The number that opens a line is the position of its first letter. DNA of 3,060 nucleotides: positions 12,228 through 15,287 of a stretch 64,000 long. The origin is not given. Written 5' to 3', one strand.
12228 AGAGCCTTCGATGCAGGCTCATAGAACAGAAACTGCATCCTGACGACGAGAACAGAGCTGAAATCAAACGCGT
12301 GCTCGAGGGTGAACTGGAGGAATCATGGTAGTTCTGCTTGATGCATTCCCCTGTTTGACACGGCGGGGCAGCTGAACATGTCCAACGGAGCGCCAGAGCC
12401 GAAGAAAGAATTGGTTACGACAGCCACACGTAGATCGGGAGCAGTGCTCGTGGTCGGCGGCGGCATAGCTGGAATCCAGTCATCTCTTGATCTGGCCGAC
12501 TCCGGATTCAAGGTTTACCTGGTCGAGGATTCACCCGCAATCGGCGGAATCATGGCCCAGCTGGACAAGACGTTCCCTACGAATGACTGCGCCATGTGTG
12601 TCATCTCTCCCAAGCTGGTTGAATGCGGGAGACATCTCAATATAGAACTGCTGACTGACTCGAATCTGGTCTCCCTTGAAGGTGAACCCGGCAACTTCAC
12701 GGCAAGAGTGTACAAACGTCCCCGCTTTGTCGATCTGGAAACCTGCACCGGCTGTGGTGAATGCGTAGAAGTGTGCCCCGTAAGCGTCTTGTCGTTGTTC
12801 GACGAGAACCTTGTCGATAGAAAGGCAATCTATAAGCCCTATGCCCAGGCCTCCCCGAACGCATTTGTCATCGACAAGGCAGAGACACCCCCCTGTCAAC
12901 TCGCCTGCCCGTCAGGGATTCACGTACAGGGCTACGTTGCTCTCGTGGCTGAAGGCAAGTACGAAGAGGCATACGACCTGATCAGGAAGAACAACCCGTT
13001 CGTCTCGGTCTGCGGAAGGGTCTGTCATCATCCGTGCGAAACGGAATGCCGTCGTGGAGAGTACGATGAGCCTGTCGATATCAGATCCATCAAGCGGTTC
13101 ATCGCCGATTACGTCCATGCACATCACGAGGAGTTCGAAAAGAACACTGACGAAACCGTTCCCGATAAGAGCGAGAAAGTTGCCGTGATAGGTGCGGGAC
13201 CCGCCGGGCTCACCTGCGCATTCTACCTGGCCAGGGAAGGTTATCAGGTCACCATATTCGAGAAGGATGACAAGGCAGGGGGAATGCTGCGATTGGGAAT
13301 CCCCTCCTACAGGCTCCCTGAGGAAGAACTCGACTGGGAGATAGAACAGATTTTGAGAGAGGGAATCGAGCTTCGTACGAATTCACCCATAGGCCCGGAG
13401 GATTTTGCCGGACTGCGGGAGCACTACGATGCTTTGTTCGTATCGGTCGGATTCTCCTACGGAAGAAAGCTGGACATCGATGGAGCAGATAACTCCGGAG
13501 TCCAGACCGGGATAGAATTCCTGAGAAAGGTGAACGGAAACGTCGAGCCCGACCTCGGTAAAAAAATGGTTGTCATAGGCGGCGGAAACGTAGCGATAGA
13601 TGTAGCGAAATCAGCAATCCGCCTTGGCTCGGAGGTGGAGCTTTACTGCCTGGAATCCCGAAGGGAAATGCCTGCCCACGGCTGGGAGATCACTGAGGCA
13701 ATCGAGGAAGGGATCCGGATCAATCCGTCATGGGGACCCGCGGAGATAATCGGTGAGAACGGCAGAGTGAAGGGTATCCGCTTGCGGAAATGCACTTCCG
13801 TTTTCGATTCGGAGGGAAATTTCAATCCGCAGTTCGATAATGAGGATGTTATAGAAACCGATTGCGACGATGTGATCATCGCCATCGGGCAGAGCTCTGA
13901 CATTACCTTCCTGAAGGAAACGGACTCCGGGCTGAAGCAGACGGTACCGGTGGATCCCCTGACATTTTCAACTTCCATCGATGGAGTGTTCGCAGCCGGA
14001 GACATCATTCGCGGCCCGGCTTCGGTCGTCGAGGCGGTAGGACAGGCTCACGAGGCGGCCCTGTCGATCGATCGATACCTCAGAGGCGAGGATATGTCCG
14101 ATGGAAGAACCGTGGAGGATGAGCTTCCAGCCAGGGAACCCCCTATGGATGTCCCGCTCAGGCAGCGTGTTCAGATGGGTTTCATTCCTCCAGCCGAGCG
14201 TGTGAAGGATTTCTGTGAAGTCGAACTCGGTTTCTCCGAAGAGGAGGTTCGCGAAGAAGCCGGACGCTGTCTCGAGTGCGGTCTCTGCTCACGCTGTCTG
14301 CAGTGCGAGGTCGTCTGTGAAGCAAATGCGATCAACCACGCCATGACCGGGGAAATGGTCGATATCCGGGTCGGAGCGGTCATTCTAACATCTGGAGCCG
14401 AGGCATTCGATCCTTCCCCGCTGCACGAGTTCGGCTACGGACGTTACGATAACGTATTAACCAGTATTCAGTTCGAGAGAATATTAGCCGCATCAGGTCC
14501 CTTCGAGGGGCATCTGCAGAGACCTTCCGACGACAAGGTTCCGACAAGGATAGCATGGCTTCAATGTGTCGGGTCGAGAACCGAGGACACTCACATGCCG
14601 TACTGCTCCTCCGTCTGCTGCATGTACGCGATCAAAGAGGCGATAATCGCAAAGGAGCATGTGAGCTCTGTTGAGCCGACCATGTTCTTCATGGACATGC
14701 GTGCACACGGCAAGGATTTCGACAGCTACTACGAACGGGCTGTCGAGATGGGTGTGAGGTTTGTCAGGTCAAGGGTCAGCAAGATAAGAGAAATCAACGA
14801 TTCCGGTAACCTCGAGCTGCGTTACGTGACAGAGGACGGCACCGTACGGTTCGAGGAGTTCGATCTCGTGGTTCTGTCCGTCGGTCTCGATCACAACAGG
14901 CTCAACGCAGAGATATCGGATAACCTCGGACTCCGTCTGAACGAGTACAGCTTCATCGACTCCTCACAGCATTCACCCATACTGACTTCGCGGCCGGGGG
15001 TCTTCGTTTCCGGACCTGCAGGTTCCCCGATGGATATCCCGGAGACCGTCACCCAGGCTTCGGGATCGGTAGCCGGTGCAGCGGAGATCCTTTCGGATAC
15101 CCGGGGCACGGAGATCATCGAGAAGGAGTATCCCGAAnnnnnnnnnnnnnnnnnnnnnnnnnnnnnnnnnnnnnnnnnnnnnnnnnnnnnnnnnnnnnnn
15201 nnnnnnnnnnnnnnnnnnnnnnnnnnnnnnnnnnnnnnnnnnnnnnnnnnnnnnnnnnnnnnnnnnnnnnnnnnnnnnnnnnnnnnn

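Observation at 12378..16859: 1493-aa HdrA-GltD-HdrA triple-module fusion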

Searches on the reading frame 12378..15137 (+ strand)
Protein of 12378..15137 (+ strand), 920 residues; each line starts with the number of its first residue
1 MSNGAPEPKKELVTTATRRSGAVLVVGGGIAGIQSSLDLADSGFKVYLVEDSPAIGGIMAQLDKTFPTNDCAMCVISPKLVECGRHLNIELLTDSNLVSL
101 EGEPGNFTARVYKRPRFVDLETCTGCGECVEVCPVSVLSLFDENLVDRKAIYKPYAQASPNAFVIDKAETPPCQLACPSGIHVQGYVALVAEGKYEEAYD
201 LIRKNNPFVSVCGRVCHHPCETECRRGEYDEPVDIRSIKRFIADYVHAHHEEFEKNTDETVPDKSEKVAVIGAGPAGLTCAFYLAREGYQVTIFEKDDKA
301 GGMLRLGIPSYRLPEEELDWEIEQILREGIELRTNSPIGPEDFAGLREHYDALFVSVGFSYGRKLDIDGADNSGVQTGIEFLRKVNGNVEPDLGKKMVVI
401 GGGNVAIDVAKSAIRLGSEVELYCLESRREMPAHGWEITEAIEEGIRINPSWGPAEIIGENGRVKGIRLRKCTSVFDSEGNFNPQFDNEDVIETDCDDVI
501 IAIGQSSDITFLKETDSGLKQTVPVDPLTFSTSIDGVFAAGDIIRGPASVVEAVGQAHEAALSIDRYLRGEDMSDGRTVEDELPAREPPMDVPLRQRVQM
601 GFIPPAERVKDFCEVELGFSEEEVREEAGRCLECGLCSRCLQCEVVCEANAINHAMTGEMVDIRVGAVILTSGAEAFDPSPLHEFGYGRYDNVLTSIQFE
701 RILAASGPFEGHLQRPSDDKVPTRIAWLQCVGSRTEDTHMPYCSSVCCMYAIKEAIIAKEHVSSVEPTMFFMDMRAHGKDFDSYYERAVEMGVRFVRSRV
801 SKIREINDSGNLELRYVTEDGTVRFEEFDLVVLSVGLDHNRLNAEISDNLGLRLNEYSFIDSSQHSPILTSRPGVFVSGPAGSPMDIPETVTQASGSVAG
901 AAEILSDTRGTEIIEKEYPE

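Call 57: predict_structure(alignment_id=A1)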
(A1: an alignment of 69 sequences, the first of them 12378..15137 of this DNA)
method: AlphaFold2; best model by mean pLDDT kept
length: 920 residues; sequences in the alignment: 69
mean_pLDDT: 88.5   pTM: 0.84
mean pLDDT of the five models: 88.5, 87.6, 86.5, 85.9, 85.7
residues with pLDDT >= 90: 590; 70-90: 265; 50-70: 37; < 50: 28
segments of 3 or more residues with pLDDT < 50: 1-16, 65-74
pLDDT, mean of each block of 10 residues (from residue 1): 39 53 94 95 95 85 52 63 92 94 95 94 92 89 89 85 89 91 95 95 95 91 93 95 94 63 90 97 96 96 94 95 94 94 94 94 90 92 88 91 93 95 91 89 95 94 93 87 89 95 87 60 89 94 88 95 96 79 67 89 93 94 96 89 93 92 96 87 90 92 85 91 95 79 79 89 94 73 88 94 92 95 96 89 88 90 87 93 83 93 92 80
secondary structure, 60 per line:
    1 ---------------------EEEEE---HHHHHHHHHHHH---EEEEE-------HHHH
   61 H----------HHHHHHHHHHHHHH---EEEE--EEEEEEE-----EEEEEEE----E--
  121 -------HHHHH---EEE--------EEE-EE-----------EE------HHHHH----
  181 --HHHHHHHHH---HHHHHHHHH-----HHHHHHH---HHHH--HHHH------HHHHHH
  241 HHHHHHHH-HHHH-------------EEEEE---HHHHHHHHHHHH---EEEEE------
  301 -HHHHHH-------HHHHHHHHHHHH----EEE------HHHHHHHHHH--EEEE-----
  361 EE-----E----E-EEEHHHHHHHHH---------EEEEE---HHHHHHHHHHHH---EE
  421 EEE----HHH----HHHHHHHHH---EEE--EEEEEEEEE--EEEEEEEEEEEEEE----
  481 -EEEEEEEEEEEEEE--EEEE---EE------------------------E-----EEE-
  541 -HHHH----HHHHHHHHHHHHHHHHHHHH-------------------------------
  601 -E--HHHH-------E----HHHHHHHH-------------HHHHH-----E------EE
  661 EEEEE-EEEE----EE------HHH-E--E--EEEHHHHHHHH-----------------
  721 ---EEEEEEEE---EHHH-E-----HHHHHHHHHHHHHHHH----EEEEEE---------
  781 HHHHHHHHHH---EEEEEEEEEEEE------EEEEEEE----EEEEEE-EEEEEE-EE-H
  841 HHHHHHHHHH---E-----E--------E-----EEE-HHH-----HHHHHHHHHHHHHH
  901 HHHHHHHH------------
elements in order (helices of 4 or more, strands of 3 or more residues): E22-26 H30-41 E45-49 H57-61 H72-85 E89-92 E95-101 E107-113 H128-132 E136-138 E147-149 H172-176 H183-191 H195-203 H209-215 H219-222 H225-228 H235-248 H250-253 E267-271 H275-286 E290-294 H302-307 H315-326 E331-333 H340-349 E352-355 E375-377 H378-386 E396-400 H404-415 E419-423 H435-443 E447-449 E452-460 E463-476 E482-495 E498-501 E537-539 H542-545 H550-569 H605-608 H621-628 H642-646 E659-665 E667-670 E693-695 H696-703 E724-731 H746-761 E766-771 H781-790 E794-805 E812-818 E823-828 E830-835 H840-850 E875-877 H887-908

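Call 61: fold_search(model_id=the predicted structure, library=pdb)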
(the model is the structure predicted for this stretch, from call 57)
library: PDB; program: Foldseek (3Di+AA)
matches with E <= 10: 1971; with E <= 0.001: 659
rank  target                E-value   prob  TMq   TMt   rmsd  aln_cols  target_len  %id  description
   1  8oh5_C                5.0e-49  1.00  0.48  0.38   3.5       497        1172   37  Cryo-EM structure of the electron bifurcating transhydrogenase StnABC complex from Sporomusa Ovata (state 2) (released 2023-09-13)
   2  9bov_A                8.2e-49  1.00  0.48  0.38   2.5       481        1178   39  Structure of electron bifurcating Nfn-ABC complexed with NAD from Caldicellulosiruptor saccharolyticus (released 2025-03-05)
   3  9n5u_A                1.3e-47  1.00  0.48  0.46   5.1       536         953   37  Structure of the Thermococcus sibiricus NfnABC complex (released 2025-05-07)
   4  9n5v_A                1.1e-45  1.00  0.46  0.44   7.1       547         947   36  Structure of the NAD(H)-bound Thermococcus sibiricus NfnABC complex (released 2025-05-07)
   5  8rvy_A                3.0e-40  1.00  0.44  0.62   5.1       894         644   20  CryoEM structure of the Elp-Hdr complex of Methanothermobacter marburgensis state 1 (composite structure) (released 2025-05-14)
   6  8rvu_A                7.9e-40  1.00  0.44  0.62   5.1       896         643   20  CryoEM structure of the Elp-Hdr complex of Methanothermobacter marburgensis state 2 (composite structure) (released 2025-05-14)
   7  8rvu_a                8.3e-40  1.00  0.43  0.92   5.2       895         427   20  CryoEM structure of the Elp-Hdr complex of Methanothermobacter marburgensis state 2 (composite structure) (released 2025-05-14)
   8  8rwn_A                1.9e-39  1.00  0.44  0.92   5.1       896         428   20  CryoEM structure of the Hdr(ABC)2 subunits of the Elp-Hdr complex of Methanothermobacter marburgensis (released 2025-05-14)
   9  5odi_A                2.4e-38  1.00  0.44  0.61   4.3       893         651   21  Heterodisulfide reductase / [NiFe]-hydrogenase complex from Methanothermococcus thermolithotrophicus cocrystallized wi (released 2017-08-30)
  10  5odc_A                2.7e-38  1.00  0.44  0.61   4.3       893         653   21  Heterodisulfide reductase / [NiFe]-hydrogenase complex from Methanothermococcus thermolithotrophicus at 2.3 A resoluti (released 2017-08-30)
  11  5jca_L                3.0e-38  1.00  0.41  0.79   2.4       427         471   36  NADP(H) bound NADH-dependent Ferredoxin:NADP Oxidoreductase (NfnI) from Pyrococcus furiosus (released 2017-04-12)
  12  5odh_A                3.9e-38  1.00  0.44  0.61   4.6       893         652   21  Heterodisulfide reductase / [NiFe]-hydrogenase complex from Methanothermococcus thermolithotrophicus soaked with heter (released 2017-08-30)
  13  5jfc_L                2.9e-37  1.00  0.41  0.79   2.2       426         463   36  NADH-dependent Ferredoxin:NADP Oxidoreductase (NfnI) from Pyrococcus furiosus (released 2017-04-12)
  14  5vj7_A                3.5e-35  1.00  0.41  0.79   2.4       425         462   34  Ferredoxin NADP Oxidoreductase (Xfn) (released 2017-07-19)
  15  4ylf_B                2.1e-34  1.00  0.41  0.79   2.7       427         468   36  Insights into flavin-based electron bifurcation via the NADH-dependent reduced ferredoxin-NADP oxidoreductase structur (released 2015-07-08)
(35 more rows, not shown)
